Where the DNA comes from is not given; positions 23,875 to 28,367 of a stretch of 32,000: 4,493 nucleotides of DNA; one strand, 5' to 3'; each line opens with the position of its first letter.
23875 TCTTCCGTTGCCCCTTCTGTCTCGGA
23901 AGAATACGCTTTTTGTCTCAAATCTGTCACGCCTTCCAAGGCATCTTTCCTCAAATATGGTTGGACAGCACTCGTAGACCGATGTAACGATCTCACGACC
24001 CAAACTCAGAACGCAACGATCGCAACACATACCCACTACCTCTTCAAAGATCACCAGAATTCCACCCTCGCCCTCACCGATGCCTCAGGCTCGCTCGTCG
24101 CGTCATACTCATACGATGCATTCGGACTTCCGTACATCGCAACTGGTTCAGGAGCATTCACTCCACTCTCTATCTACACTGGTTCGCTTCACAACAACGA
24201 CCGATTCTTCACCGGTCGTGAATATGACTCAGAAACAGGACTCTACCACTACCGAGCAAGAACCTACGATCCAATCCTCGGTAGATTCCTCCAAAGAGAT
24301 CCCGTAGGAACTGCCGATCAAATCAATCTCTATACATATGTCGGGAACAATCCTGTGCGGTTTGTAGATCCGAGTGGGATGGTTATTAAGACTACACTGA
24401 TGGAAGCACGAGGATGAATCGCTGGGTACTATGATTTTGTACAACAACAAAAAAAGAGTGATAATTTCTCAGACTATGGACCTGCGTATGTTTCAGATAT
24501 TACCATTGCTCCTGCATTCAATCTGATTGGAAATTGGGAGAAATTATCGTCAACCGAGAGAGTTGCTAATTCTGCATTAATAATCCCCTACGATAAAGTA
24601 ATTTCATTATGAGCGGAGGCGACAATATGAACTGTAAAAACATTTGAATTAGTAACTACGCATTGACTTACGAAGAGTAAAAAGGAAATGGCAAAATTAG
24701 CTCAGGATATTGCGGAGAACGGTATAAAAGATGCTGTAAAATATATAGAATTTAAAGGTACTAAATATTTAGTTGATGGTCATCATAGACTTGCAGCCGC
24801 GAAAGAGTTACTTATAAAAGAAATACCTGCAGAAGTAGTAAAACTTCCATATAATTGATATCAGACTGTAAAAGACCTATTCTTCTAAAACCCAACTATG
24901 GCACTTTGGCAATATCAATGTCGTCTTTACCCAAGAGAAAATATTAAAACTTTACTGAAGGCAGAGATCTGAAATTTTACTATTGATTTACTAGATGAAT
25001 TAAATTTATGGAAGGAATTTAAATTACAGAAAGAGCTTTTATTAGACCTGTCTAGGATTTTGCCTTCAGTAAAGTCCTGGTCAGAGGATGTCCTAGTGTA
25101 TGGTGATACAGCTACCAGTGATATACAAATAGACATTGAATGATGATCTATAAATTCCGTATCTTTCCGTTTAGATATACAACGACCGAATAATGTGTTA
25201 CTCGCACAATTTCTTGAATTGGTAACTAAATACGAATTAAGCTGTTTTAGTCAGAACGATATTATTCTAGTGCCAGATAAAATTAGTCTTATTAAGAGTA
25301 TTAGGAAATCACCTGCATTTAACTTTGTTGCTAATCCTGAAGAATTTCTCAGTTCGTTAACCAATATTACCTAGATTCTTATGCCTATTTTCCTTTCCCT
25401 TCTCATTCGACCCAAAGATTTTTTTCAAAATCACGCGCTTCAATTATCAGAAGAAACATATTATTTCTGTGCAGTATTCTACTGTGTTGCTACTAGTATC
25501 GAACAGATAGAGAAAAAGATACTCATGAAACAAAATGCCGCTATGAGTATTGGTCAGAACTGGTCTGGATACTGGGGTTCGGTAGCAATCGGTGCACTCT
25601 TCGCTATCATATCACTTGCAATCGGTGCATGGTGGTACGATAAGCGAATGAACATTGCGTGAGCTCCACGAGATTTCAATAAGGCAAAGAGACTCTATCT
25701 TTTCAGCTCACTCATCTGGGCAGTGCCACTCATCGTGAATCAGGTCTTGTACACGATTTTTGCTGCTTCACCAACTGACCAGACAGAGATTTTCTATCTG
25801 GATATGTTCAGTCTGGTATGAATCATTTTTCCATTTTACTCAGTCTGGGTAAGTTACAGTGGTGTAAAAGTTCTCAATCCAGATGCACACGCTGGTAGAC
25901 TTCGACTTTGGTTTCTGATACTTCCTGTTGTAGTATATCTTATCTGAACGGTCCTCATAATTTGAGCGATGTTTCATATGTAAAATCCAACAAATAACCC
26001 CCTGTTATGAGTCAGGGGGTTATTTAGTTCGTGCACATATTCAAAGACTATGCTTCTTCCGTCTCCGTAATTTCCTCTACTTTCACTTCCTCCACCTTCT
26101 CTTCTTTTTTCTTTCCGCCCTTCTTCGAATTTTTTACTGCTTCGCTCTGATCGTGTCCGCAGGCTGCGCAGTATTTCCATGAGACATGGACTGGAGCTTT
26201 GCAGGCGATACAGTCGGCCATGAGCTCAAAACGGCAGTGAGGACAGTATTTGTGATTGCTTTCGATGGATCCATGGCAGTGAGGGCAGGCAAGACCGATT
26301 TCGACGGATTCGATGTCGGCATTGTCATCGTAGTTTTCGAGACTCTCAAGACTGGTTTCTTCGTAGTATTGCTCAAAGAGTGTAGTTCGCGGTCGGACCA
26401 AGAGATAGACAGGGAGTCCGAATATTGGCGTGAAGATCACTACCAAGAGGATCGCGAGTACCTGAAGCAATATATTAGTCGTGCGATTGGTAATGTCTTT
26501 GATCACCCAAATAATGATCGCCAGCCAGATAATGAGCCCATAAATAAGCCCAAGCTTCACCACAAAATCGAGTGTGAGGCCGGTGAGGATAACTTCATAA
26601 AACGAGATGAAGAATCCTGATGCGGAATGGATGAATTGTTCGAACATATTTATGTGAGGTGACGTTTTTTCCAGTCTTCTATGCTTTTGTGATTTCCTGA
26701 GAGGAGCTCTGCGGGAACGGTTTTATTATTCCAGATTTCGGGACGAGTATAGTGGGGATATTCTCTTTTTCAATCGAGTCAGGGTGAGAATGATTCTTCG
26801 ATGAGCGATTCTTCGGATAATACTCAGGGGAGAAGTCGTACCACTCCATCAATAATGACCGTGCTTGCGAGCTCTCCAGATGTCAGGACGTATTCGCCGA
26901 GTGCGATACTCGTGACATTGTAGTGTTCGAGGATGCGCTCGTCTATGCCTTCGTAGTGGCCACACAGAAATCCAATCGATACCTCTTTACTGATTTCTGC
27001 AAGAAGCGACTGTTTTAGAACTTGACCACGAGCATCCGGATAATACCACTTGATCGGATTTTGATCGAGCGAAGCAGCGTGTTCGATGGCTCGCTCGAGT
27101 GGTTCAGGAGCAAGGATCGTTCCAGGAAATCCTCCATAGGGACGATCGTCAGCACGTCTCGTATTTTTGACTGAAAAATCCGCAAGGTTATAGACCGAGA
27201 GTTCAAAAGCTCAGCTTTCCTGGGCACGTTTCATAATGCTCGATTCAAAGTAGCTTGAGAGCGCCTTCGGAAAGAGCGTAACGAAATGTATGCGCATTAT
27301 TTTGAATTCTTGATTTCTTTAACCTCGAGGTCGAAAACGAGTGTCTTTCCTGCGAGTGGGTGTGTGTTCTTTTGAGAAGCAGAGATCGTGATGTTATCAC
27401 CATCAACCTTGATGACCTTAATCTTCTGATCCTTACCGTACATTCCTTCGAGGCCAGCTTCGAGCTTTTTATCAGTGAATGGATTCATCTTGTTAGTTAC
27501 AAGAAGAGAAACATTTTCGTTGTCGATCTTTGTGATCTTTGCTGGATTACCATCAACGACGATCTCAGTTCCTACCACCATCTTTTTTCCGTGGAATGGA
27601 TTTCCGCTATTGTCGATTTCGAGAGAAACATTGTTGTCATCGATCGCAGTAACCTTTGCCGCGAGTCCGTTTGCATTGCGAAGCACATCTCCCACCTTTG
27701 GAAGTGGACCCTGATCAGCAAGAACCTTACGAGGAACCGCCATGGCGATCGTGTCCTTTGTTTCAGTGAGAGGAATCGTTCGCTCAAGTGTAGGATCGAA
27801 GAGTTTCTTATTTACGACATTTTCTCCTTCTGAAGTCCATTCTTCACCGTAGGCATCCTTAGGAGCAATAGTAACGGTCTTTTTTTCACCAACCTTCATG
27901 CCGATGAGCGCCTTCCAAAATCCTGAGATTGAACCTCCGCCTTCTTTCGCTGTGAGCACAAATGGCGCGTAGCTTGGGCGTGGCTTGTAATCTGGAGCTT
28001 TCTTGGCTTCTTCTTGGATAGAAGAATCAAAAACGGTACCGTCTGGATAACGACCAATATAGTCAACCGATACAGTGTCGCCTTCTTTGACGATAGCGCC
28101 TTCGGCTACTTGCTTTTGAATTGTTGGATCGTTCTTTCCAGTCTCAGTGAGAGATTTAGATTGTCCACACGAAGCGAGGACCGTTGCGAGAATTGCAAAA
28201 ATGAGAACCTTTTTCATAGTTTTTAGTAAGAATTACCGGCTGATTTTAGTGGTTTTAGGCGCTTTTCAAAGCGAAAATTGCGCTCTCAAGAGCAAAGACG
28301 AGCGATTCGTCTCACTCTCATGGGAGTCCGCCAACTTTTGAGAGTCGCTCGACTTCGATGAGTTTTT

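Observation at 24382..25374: The RHS tip is a 168-aa domain ending in a ParB/sulfiredoxin-like 'DGHHR' module, followed 9 nt later by a candidate immunity gene; both sit in a low-GC block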

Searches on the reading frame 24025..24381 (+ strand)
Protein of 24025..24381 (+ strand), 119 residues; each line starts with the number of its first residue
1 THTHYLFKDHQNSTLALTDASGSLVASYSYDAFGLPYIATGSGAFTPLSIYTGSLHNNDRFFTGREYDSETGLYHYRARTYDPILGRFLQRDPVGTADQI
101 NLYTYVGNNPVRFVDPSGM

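Call 95: find_related_loci(query=window:24025-24381:+, collection=metagenome_contigs, flank=2500)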
Query seq(119 aa) (119 aa) in metagenome_contigs; peptide patterns used: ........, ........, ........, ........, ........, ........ (x = any residue, [..] = any of these).
519 stretches matched a pattern; 374 encode a relative of the query (tblastn E <= 1e-3); the best 80 are kept; 79 distinct loci.
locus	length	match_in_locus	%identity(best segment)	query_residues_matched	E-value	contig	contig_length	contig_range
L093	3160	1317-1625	56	3-119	6e-35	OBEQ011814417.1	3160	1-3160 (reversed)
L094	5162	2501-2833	53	5-119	3e-34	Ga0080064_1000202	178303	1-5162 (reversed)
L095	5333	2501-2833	53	5-119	3e-34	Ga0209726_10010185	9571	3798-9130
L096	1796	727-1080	49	1-119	1e-33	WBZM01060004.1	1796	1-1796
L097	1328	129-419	58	9-119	3e-33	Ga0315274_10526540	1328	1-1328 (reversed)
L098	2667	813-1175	49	5-118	3e-32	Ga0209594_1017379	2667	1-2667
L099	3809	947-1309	49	5-118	4e-32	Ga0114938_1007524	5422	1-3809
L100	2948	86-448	49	5-118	4e-32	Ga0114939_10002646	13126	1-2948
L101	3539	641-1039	47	5-119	5e-31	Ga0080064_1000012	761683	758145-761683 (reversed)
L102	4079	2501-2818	52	9-119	2e-29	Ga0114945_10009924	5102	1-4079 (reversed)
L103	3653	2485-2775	48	6-118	2e-29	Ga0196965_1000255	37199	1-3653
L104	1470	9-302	51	6-118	5e-29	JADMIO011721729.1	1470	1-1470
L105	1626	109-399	48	8-116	7e-27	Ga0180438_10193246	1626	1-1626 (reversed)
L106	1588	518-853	47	8-119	1e-25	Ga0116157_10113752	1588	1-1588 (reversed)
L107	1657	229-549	45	8-119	2e-25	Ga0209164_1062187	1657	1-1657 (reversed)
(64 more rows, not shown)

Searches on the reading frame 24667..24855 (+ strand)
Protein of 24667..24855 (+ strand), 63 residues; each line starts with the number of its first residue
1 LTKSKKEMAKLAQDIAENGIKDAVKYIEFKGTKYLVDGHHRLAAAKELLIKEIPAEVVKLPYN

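Call 34: search_protein_representatives(alignment_id=A4)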
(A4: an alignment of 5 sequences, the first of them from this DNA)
Query: 5 sequences, 90 profile positions. Proteins with E-value up to 0.001 (for the whole library): 2070; up to 1e-10: 404; up to 1e-30: 55. The best 150 are listed.
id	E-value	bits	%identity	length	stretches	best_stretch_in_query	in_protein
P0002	8.7e-42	157.4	-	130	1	1-88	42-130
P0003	1.6e-40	153.3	-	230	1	1-90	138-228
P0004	1.3e-39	150.4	-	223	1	1-90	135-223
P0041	6.7e-37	141.8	-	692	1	2-85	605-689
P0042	4.4e-35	135.9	-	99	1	2-85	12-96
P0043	7.8e-35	135.1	-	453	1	3-88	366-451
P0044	3.6e-34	133.0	-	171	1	4-85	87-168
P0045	7.4e-34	132.0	-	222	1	4-85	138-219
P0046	1.1e-33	131.4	-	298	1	3-86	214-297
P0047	1.6e-33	130.9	-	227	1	3-86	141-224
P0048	2.8e-33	130.2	-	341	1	1-85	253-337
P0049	3.8e-33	129.7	-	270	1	2-85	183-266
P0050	4.4e-33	129.5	-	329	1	4-84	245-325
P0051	4.7e-33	129.4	-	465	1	3-84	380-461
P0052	5.3e-33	129.3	-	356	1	5-85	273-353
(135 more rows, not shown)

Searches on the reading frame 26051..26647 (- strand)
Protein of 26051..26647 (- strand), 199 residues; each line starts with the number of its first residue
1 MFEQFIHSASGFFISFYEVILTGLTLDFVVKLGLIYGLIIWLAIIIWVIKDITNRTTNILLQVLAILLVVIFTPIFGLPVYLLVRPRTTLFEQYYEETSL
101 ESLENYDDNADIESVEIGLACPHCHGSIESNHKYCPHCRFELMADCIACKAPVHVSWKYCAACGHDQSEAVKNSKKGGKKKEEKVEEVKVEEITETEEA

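Call 63: search_protein_families(library=pfam, max_evalue=0.001, proteins=[window:26051-26647:-])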
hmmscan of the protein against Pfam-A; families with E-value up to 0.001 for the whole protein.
seq(199 aa): 2 families
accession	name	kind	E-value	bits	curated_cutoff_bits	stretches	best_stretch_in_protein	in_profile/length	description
PF12773.13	DZR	-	5.6e-09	36.5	27.3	1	121-164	1-45/45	Double zinc ribbon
PF17032.10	Zn_ribbon_15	-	4.8e-07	30.9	28.9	0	118-138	52-72/73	zinc-ribbon family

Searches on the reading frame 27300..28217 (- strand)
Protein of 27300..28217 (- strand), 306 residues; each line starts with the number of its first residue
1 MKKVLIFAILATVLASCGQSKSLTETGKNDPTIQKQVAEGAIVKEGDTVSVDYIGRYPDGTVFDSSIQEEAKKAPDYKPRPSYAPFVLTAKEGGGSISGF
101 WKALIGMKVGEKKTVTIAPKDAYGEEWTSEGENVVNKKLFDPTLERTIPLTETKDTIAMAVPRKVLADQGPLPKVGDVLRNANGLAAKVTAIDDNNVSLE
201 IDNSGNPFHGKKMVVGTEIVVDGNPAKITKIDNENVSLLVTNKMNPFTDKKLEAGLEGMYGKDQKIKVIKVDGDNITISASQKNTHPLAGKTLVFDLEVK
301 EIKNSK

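Call 63: search_protein_families(library=pfam, max_evalue=0.001, proteins=[window:27300-28217:-])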
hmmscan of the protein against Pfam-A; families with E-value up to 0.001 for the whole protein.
seq(306 aa): 1 family
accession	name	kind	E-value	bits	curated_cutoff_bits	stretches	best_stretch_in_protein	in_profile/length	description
PF00254.34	FKBP_C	-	1.6e-15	57.6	21.1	1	43-130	5-78/94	FKBP-type peptidyl-prolyl cis-trans isomerase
